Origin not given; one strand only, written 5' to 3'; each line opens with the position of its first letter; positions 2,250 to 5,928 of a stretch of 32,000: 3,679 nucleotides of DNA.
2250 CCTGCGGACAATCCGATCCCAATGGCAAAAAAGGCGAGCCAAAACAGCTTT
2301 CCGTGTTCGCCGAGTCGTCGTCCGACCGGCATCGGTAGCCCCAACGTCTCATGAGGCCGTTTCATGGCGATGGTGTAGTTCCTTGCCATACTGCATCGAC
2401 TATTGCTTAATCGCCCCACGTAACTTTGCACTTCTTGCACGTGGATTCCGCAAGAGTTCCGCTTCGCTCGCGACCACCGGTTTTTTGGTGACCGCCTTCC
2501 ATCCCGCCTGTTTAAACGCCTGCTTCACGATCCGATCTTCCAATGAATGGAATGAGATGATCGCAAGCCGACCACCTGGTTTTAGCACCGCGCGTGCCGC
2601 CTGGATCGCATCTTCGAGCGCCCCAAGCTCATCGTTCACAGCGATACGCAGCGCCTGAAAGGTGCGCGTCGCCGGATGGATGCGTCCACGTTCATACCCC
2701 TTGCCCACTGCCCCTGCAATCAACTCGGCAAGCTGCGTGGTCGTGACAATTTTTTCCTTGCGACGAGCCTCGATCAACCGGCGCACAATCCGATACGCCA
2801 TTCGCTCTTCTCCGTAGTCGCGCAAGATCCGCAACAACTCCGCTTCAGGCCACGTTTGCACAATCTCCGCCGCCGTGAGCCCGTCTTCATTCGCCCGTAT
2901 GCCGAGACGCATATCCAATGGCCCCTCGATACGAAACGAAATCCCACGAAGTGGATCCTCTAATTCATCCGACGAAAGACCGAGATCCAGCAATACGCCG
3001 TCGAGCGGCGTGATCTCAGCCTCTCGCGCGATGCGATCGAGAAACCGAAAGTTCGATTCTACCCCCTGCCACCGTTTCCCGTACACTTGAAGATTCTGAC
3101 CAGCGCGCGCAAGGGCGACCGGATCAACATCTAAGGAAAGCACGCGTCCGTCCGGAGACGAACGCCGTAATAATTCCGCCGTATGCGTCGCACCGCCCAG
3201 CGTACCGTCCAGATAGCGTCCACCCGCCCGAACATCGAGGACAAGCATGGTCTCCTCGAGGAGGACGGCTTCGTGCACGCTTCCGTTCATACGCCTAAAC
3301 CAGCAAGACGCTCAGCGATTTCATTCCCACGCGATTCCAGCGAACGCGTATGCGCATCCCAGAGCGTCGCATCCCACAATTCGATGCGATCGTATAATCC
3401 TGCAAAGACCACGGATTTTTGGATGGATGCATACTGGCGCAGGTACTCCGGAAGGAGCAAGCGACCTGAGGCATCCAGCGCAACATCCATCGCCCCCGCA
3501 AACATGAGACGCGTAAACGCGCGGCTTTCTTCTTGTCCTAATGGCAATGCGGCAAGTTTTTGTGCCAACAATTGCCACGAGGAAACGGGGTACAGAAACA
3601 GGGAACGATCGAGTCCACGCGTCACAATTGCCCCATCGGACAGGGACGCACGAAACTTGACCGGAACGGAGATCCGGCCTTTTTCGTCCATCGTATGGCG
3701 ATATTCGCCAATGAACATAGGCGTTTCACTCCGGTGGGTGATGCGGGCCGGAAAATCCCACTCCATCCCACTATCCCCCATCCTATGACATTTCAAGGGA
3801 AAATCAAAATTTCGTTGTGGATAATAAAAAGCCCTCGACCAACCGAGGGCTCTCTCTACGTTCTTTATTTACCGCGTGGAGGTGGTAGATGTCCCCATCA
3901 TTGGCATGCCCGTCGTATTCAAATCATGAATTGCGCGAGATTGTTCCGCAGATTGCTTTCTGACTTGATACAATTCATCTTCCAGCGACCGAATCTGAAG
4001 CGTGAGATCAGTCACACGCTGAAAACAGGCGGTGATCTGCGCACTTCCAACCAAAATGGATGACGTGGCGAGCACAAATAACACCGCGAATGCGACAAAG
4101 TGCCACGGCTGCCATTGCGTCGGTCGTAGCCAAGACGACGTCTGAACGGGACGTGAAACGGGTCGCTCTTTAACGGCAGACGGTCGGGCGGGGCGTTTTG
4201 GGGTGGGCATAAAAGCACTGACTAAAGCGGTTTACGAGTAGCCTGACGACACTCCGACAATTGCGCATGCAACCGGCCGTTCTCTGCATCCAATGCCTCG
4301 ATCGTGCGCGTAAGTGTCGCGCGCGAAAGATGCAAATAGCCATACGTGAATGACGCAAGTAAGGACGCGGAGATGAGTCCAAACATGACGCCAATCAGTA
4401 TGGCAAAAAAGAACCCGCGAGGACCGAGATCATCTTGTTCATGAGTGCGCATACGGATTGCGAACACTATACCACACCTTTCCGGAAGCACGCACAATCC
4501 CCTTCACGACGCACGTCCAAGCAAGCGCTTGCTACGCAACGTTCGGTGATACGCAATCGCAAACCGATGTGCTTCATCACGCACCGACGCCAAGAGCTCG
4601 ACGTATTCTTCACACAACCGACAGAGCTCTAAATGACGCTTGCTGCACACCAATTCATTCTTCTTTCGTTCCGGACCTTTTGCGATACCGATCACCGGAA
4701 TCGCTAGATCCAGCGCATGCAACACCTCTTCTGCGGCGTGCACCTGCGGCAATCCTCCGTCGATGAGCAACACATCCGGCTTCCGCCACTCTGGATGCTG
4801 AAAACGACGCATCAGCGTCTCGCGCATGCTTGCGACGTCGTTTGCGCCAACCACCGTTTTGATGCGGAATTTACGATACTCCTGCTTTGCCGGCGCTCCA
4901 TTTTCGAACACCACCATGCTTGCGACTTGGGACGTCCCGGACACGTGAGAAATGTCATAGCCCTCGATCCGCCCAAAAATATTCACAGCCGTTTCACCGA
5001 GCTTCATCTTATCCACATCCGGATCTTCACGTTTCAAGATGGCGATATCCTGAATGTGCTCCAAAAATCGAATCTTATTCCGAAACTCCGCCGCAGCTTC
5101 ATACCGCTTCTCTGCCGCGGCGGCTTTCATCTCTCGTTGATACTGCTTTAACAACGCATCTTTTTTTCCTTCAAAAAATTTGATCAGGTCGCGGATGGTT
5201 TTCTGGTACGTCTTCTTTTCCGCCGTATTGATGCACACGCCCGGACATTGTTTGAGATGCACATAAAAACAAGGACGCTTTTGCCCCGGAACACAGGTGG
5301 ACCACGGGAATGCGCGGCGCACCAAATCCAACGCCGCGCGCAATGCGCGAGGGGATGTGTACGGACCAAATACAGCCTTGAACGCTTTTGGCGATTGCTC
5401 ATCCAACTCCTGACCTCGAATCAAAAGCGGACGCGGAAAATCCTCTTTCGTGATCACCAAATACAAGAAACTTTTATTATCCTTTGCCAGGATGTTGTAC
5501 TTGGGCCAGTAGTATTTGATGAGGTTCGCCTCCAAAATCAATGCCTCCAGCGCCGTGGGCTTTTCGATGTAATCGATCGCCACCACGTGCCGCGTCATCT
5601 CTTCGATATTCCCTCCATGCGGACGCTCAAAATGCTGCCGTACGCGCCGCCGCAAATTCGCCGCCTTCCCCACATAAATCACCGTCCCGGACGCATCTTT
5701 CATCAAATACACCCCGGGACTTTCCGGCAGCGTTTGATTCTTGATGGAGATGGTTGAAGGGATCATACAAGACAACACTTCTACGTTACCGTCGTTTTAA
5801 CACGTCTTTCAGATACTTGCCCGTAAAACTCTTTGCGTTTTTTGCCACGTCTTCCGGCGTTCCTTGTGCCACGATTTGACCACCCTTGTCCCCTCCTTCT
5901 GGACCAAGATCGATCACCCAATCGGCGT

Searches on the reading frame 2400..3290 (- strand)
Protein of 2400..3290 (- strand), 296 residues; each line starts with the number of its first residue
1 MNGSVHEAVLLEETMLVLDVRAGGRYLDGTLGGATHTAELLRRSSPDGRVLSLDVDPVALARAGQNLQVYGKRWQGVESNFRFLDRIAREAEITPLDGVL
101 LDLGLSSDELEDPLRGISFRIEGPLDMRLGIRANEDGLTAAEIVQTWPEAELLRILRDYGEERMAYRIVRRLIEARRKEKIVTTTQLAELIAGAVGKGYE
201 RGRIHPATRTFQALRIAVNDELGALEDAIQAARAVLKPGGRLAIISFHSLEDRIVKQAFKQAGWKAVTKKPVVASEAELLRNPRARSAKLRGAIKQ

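Call 81: search_protein_families(library=ncbifam, proteins=[window:2400-3290:-], max_evalue=0.00001)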
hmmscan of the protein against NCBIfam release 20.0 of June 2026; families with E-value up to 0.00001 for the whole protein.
window:2400-3290:- (296 aa): 1 family
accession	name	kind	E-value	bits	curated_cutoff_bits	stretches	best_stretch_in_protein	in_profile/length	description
TIGR00006.1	TIGR00006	equivalog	2.3e-87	293.3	154.3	1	2-293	3-307/310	16S rRNA (cytosine(1402)-N(4))-methyltransferase RsmH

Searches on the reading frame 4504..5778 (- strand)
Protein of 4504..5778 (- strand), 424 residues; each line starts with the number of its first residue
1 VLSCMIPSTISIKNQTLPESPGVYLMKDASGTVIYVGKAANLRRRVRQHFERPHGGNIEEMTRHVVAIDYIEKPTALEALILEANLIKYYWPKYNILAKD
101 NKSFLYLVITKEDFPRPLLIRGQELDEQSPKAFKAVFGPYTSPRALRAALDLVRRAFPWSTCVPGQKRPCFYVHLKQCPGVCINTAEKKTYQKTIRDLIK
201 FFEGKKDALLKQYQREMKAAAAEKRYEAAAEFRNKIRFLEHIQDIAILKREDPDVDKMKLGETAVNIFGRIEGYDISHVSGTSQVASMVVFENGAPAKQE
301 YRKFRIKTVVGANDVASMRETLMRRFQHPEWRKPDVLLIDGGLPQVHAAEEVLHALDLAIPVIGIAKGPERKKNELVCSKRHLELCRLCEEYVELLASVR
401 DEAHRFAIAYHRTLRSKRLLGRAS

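Call 81: search_protein_families(library=ncbifam, proteins=[window:4504-5778:-], max_evalue=0.00001)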
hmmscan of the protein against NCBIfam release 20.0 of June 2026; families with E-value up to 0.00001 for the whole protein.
window:4504-5778:- (424 aa): 14 families
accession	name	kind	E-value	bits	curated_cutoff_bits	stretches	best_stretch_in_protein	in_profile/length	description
TIGR00194.1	uvrC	equivalog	7e-108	361.8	285.45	2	13-250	4-236/574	excinuclease ABC subunit UvrC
NF001824.0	PRK00558.1-5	equivalog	4.4e-83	279.8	451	3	12-260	9-262/652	excinuclease ABC subunit UvrC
NF011263.0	PRK14669.1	equivalog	6.3e-82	276.1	1108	2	13-259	6-257/624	excinuclease ABC subunit C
NF011261.0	PRK14667.1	equivalog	3e-75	253.9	818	2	16-244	12-235/567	excinuclease ABC subunit C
NF011266.0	PRK14672.1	equivalog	5.9e-74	249.6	1504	2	8-247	9-244/691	excinuclease ABC subunit C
NF011262.0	PRK14668.1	equivalog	3.4e-69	233.7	544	2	9-242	5-233/577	excinuclease ABC subunit C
NF011260.0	PRK14666.1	equivalog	1.7e-64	218.8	649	2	14-242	6-235/698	excinuclease ABC subunit C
NF011264.0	PRK14670.1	equivalog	8.7e-62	209.2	1021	2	13-252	11-244/602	excinuclease ABC subunit C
NF005906.0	PRK07883.1-4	equivalog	1.2e-49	169.1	495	1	15-243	210-437/563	DEDD exonuclease domain-containing protein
NF005907.0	PRK07883.1-5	equivalog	8.6e-38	130.1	454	1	15-237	225-449/584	DEDD exonuclease domain-containing protein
NF005905.0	PRK07883.1-3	equivalog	4.2e-35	121.4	508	1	15-239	221-443/581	DEDD exonuclease domain-containing protein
NF005903.0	PRK07883.1-1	equivalog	2.6e-26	92.3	1038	1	15-236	243-461/642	DEDD exonuclease domain-containing protein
NF005904.0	PRK07883.1-2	equivalog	4.3e-25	88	969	1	15-236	227-449/584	DEDD exonuclease domain-containing protein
NF007833.0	PRK10545.1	equivalog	6.7e-18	64.9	367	1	15-198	29-209/289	excinuclease Cho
